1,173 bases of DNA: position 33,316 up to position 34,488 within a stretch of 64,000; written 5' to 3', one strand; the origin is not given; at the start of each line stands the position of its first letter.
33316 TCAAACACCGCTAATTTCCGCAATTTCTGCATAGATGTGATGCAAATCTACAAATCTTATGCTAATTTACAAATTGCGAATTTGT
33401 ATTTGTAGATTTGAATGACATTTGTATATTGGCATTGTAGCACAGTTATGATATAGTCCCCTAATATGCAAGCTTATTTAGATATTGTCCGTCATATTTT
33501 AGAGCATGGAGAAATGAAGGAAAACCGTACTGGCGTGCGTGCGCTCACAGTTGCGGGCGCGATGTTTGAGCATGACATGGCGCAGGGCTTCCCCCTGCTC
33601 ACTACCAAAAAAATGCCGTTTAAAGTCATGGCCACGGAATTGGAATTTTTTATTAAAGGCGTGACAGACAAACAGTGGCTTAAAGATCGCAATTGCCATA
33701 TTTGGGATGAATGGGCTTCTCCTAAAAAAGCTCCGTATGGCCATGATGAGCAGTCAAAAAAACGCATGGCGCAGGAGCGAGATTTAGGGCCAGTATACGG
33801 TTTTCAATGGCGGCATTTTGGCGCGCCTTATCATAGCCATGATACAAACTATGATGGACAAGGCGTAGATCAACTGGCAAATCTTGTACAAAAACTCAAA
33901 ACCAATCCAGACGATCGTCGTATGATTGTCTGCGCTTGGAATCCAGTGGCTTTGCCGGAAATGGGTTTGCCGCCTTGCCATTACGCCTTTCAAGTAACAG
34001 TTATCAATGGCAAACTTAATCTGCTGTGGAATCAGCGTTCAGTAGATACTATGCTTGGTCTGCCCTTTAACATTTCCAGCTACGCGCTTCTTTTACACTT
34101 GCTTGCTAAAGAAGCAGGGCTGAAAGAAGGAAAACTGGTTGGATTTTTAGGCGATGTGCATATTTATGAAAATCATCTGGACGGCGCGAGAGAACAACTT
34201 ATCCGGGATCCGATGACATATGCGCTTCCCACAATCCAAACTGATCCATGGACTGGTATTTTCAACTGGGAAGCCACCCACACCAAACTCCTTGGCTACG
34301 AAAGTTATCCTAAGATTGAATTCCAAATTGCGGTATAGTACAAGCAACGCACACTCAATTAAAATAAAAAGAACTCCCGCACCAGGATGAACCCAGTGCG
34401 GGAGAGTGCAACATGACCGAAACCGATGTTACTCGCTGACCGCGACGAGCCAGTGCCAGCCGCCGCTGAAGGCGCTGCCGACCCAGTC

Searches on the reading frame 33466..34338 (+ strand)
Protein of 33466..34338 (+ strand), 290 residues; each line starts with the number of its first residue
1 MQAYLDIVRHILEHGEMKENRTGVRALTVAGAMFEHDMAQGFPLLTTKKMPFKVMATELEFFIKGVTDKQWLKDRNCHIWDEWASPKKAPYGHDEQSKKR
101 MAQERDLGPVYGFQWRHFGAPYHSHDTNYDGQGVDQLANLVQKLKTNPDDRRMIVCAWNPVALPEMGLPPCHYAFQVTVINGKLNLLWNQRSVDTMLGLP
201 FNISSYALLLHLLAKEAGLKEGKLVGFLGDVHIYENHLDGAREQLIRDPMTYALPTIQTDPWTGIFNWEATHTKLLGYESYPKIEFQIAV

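Call 40: search_protein_families(library=pfam, proteins=[window:33466-34338:+], max_evalue=0.00001)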
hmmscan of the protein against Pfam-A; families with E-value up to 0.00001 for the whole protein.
window:33466-34338:+ (290 aa): 1 family
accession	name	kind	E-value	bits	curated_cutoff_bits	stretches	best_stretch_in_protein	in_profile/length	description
PF00303.24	Thymidylat_synt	-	4e-94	315.1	24.3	1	2-290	1-266/266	Thymidylate synthase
